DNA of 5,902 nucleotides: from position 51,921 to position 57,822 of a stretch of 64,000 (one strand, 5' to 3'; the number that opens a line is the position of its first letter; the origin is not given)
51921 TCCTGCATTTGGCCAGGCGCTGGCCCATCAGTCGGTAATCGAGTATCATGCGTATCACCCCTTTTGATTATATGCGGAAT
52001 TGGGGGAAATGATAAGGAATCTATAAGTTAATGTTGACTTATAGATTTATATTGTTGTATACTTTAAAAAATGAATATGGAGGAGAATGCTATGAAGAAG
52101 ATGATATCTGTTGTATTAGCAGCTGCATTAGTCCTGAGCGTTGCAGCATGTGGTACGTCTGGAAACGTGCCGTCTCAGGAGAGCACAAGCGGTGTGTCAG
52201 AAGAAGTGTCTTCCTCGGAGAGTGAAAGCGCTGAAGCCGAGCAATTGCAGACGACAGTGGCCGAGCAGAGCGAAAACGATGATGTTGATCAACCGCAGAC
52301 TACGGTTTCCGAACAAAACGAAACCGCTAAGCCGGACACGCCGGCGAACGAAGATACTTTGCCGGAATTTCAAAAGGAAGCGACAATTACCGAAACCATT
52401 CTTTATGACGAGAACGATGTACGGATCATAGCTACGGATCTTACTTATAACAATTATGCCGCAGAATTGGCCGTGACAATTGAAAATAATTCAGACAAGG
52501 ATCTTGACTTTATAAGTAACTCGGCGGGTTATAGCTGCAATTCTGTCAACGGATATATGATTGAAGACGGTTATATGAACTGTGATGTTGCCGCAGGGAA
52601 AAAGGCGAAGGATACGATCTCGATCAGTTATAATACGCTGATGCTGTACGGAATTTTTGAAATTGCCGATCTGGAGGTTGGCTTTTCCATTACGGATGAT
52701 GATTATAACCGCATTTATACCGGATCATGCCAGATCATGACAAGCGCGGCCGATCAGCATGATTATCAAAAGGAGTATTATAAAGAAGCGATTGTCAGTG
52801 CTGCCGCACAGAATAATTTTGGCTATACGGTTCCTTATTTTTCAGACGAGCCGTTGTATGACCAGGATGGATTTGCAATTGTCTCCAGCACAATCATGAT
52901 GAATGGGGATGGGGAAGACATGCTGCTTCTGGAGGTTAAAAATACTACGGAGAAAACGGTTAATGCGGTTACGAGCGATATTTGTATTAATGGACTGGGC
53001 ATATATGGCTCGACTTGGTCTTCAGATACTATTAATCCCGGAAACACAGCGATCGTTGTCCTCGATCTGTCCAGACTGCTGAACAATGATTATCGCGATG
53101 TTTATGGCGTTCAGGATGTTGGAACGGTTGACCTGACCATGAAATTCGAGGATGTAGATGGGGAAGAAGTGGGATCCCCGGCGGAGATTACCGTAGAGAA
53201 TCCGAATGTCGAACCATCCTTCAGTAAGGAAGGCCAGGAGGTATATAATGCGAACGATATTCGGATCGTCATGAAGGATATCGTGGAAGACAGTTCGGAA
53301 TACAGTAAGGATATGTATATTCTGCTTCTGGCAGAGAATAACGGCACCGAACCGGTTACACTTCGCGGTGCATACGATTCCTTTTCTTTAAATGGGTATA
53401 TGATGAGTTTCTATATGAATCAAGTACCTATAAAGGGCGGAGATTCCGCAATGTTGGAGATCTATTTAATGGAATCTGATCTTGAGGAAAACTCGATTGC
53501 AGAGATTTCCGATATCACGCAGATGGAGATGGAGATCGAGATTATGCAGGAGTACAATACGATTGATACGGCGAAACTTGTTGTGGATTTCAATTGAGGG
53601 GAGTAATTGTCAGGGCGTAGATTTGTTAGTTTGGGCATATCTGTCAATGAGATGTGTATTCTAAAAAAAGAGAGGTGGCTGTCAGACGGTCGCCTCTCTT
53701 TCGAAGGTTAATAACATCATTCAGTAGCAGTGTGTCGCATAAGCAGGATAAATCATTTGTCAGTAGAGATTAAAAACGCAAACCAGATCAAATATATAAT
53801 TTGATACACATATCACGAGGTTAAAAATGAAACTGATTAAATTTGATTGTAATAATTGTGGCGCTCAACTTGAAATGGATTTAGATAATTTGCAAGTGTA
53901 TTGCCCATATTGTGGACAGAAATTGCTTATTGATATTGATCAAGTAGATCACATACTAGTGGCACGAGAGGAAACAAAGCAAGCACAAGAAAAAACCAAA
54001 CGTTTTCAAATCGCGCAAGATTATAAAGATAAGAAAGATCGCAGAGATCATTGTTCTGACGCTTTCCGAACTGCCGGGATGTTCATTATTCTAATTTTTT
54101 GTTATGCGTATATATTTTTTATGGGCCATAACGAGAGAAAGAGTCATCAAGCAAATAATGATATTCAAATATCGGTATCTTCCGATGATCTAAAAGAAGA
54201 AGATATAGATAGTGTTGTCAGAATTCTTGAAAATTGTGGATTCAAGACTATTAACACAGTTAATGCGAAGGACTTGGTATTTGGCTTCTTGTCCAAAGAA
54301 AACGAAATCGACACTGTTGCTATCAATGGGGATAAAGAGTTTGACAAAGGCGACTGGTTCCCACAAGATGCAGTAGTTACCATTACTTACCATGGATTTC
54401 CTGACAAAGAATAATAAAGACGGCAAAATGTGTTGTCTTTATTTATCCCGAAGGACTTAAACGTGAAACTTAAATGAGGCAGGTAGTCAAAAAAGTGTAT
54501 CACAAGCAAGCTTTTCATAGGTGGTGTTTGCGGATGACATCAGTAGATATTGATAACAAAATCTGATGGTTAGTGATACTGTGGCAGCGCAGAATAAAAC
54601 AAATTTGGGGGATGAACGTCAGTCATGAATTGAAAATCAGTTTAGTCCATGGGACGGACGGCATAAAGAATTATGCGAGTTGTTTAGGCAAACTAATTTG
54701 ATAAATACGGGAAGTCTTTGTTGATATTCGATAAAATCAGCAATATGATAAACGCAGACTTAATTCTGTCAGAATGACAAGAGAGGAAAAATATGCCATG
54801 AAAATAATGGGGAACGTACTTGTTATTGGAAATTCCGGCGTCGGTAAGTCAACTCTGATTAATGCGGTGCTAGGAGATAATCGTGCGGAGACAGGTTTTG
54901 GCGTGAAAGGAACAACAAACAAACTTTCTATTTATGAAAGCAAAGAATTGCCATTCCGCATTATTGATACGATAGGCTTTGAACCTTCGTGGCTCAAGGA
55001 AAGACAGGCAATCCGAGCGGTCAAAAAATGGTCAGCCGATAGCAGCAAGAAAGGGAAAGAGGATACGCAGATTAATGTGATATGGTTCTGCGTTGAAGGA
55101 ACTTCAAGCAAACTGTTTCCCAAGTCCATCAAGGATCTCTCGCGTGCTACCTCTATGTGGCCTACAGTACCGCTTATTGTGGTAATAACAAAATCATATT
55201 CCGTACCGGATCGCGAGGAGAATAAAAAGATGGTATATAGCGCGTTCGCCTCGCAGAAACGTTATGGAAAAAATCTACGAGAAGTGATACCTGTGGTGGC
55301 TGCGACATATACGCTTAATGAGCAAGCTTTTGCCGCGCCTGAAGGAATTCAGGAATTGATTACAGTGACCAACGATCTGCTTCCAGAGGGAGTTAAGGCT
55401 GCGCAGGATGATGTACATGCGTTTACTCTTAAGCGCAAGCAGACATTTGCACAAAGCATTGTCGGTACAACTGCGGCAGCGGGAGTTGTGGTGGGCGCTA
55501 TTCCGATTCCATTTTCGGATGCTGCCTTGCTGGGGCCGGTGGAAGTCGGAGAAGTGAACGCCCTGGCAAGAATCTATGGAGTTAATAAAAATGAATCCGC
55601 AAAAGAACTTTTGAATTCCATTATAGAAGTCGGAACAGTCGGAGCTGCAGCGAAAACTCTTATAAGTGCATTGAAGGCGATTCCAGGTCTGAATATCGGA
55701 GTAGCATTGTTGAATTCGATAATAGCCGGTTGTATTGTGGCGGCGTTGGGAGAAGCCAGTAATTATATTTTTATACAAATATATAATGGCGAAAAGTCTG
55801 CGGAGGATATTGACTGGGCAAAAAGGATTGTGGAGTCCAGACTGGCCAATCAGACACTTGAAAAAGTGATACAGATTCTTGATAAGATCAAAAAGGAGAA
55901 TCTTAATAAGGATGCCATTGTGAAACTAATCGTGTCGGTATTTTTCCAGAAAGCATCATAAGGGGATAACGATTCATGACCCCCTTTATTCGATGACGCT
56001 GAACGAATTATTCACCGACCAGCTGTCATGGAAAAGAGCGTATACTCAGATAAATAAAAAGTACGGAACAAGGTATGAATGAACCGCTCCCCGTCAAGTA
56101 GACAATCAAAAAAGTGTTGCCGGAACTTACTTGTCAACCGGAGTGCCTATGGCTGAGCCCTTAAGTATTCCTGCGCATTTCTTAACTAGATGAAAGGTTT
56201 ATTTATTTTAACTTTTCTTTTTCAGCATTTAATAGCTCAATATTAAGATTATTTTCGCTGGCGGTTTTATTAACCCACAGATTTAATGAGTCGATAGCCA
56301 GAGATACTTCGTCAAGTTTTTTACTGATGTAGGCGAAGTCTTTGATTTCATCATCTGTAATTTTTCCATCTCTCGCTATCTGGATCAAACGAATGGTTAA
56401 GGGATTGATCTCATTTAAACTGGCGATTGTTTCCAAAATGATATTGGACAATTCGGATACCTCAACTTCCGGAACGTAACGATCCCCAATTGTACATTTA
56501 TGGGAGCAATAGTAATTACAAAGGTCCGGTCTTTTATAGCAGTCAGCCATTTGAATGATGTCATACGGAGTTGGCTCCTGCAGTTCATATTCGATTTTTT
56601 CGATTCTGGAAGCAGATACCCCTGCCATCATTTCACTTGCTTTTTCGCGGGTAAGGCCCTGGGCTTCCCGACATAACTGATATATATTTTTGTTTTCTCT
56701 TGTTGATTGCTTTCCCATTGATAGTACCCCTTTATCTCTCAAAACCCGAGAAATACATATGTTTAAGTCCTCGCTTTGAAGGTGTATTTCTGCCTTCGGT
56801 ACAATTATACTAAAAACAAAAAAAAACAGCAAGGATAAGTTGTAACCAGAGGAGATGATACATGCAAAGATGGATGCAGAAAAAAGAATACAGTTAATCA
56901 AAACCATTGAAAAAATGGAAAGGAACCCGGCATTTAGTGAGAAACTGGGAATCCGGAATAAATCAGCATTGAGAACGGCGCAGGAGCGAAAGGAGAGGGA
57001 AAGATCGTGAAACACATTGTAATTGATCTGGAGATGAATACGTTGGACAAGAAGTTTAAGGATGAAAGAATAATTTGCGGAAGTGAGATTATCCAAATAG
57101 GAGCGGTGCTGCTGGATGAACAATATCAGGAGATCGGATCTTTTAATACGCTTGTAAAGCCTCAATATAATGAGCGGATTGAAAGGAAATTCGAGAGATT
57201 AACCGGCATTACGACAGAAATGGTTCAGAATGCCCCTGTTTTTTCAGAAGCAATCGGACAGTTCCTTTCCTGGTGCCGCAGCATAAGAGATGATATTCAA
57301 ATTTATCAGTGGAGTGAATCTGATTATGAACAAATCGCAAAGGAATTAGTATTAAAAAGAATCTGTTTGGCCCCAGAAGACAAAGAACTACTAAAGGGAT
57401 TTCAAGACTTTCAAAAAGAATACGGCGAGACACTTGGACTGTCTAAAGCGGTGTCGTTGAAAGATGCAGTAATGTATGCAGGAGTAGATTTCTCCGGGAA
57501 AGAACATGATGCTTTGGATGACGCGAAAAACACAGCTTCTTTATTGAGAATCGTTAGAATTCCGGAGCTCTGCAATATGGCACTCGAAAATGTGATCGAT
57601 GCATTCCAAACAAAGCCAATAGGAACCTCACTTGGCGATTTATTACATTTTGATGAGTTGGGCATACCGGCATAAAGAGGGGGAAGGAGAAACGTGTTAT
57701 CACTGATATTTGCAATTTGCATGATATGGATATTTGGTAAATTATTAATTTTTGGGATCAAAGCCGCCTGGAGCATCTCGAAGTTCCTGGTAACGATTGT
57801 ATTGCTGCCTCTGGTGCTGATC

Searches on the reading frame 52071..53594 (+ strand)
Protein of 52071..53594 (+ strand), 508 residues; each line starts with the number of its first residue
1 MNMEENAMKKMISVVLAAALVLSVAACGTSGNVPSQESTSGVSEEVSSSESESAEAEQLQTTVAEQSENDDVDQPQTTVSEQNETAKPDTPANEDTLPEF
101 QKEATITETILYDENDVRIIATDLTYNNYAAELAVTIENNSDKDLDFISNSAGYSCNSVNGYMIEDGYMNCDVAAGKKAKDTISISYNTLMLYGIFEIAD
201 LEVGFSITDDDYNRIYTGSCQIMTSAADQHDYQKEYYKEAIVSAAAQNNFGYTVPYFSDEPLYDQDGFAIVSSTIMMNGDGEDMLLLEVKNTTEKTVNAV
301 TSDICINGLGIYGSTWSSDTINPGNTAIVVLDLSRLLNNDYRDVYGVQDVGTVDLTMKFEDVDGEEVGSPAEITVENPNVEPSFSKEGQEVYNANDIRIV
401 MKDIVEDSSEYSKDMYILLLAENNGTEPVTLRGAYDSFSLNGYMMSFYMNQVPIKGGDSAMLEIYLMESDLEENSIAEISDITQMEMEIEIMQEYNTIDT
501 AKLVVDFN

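Call 11: search_protein_families(library=pfam, proteins=[window:52071-53594:+], max_evalue=0.0001)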
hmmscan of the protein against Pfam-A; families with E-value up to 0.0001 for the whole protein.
window:52071-53594:+ (508 aa): 0 families

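Call 30: search_protein_families(library=padloc, proteins=[window:52071-53594:+], max_evalue=0.01)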
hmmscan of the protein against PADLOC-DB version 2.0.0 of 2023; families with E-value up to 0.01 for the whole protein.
window:52071-53594:+ (508 aa): 0 families

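Call 67: search_protein_families(library=phrogs, proteins=[window:52071-53594:+], max_evalue=0.01)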
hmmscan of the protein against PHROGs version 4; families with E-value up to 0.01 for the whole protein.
window:52071-53594:+ (508 aa): 5 families
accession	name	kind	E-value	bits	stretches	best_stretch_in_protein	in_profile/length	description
phrog_3727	-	unknown function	3e-05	24.9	1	8-206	1-186/209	-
phrog_21937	-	unknown function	0.00068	20.6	1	8-108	1-97/210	-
phrog_13526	-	unknown function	0.003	18.5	1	8-87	1-80/116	-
phrog_25477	-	unknown function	0.0046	18.3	1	8-90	1-81/162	-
phrog_542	-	unknown function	0.0098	17.5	0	8-48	1-43/97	-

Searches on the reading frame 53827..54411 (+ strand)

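Call 3: search_protein_families(library=pfam, proteins=[window:53827-54411:+], max_evalue=0.1)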
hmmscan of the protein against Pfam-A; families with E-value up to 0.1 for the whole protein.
window:53827-54411:+ (195 aa): 19 families
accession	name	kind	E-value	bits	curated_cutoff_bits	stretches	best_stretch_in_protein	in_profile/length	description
PF14255.11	Cys_rich_CPXG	-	0.00035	20.9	25.2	1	24-39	1-16/52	Cysteine-rich CPXCG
PF13248.11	Zn_ribbon_3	-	0.00056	19.7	27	2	6-33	3-26/26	zinc-ribbon domain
PF08271.17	Zn_Ribbon_TF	-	0.0041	17.1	29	1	8-43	3-37/43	TFIIB zinc-binding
PF09723.15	Zn_ribbon_8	-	0.0074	16.7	34.4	1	5-32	5-36/41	Zinc ribbon domain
PF24460.1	DUF7575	-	0.0078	16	28.5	0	8-33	6-27/28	Domain of unknown function (DUF7575)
PF23454.1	Zn_ribbon_Brz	-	0.0088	17.1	27.9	0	23-58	5-40/58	Transcriptional regulator Brz zinc beta ribbon domain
PF13240.11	Zn_Ribbon_1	-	0.009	16.2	25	0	25-33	15-23/23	zinc-ribbon domain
PF01155.25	HypA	-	0.011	16.2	28.9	1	5-32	70-95/112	Hydrogenase/urease nickel incorporation, metallochaperone, hypA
PF14803.11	Zn_ribbon_Nudix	-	0.013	15.8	25.6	0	25-38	2-15/34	Nudix N-terminal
PF12773.13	DZR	-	0.02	15.5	27.3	1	8-32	15-33/45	Double zinc ribbon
PF09538.15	FYDLN_acid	-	0.022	15.9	23.9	1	5-108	9-84/105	Protein of unknown function (FYDLN_acid)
PF24441.1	DUF7560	-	0.022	14.9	27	0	3-18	3-18/44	Family of unknown function (DUF7560)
PF21344.3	Zn_ribbon_LysW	-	0.024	14.7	27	0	7-17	23-33/46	Alpha-aminoadipate carrier protein LysW-like, globular domain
PF14205.11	Cys_rich_KTR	-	0.032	14.5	25.5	1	18-43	22-47/54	Cysteine-rich KTR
PF09363.15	XFP_C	-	0.059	13.3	23.4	1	107-193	31-111/202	XFP C-terminal domain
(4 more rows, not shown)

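Call 30: search_protein_families(library=padloc, proteins=[window:53827-54411:+], max_evalue=0.01)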
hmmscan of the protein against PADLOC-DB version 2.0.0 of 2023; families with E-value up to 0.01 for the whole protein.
window:53827-54411:+ (195 aa): 3 families
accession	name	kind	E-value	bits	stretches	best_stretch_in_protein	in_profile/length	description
PDLC01674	Cas12f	-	0.0043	14.2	1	7-54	318-365/389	CAS-V-F; effector__SPE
PDLC01678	Cas12f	-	0.0043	14.2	1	7-54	318-365/389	Cas14c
PDLC04447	PDC-M14A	-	0.0049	15.2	1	2-32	120-150/152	-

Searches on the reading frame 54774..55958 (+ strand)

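Call 3: search_protein_families(library=pfam, proteins=[window:54774-55958:+], max_evalue=0.1)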
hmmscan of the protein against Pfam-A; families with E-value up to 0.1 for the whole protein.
window:54774-55958:+ (395 aa): 23 families
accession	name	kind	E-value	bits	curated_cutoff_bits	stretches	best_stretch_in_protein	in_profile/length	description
PF01926.29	MMR_HSR1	-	5.5e-11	43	21.9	1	15-140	2-113/113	50S ribosome-binding GTPase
PF03193.22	RsgA_GTPase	-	8e-06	26.2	30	1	15-41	109-135/174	RsgA GTPase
PF13555.12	AAA_29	-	1.5e-05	25.1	27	1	5-32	15-42/61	P-loop containing region of AAA domain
PF05128.17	DUF697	-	3.6e-05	24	27.7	1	220-328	17-130/162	Domain of unknown function (DUF697)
PF00735.24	Septin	-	6.4e-05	22.8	26.2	1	14-154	6-166/280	Septin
PF13191.12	AAA_16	-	0.00023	22.1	32.6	1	13-47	25-59/167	AAA ATPase domain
PF04548.22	AIG1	-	0.00064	19.5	27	1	14-68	2-58/212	AIG1 family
PF03266.21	NTPase_1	-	0.0011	19.3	23.9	1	14-80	1-66/168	NTPase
PF05049.19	IIGP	-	0.0013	18.4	24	1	14-61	37-87/375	Interferon-inducible GTPase (IIGP)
PF00005.33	ABC_tran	-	0.0025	18.9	25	1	15-41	14-40/137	ABC transporter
PF02421.24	FeoB_N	-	0.0025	17.8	27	1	15-68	3-56/156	Ferrous iron transport protein B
PF00009.33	GTP_EFTU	-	0.0033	17.5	26.5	0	13-37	4-28/188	Elongation factor Tu GTP binding domain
PF08477.19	Roc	-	0.0036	18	27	1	15-69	2-66/119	Ras of Complex, Roc, domain of DAPkinase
PF00350.29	Dynamin_N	-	0.008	16.7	27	1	15-43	1-29/168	Dynamin family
PF00071.28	Ras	-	0.011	15.7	21.6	1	15-70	2-59/162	Ras family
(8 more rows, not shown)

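Call 30: search_protein_families(library=padloc, proteins=[window:54774-55958:+], max_evalue=0.01)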
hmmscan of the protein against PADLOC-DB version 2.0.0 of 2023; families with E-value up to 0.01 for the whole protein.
window:54774-55958:+ (395 aa): 4 families
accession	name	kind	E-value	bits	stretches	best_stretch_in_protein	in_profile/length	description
PDLC03841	LeoBC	-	3e-05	21.3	1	14-83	79-148/601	-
PDLC03839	LeoA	-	0.0016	15.6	1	14-69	59-113/559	-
PDLC04140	mad8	-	0.0045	14.6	1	11-34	26-49/314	mads_8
PDLC00518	JetC1|JetC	-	0.0082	12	0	15-32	42-59/1112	DUF3584 domain; MukB-like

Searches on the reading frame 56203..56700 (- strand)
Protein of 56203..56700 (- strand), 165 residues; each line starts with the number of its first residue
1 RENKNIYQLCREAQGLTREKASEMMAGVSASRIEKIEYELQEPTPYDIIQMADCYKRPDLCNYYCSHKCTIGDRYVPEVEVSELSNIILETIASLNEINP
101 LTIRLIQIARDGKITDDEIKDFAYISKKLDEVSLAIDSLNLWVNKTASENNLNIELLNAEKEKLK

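Call 29: search_protein_families(library=pfam, proteins=[window:56203-56700:-], max_evalue=0.001)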
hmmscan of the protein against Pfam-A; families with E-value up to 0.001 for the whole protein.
window:56203-56700:- (165 aa): 1 family
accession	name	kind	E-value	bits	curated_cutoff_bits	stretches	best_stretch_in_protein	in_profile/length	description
PF01381.28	HTH_3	-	0.00015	22.1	23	1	10-56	4-49/55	Helix-turn-helix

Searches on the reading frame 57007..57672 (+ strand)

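Call 3: search_protein_families(library=pfam, proteins=[window:57007-57672:+], max_evalue=0.1)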
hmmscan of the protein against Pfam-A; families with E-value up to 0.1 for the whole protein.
window:57007-57672:+ (222 aa): 3 families
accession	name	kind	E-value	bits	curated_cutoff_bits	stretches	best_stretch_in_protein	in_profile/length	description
PF00929.31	RNase_T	-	2.2e-21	77.5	24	1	4-179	1-163/164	Exonuclease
PF16473.11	Rv2179c-like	-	2.3e-05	24.6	27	1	3-181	2-174/177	3'-5' exoribonuclease Rv2179c-like domain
PF03066.21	Nucleoplasmin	-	0.035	15.1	25.8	1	89-127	2-40/102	Nucleoplasmin/nucleophosmin domain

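Call 30: search_protein_families(library=padloc, proteins=[window:57007-57672:+], max_evalue=0.01)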
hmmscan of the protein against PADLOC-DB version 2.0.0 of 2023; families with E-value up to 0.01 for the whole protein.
window:57007-57672:+ (222 aa): 4 families
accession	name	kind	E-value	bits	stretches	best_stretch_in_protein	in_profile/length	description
PDLC01247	DEDDh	-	5.8e-20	70.4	1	4-180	1-138/139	"CAS-I,CAS-II,CAS-III,CAS-IV,CAS-V,CAS-VI; associated"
PDLC05027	PDC-S48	-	6.1e-10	36.7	1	5-87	8-79/411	-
PDLC05028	PDC-S48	-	1.4e-05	21.8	1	25-88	35-94/512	-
PDLC00753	Effector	-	0.0035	15.1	0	27-95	24-89/184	Exonuclease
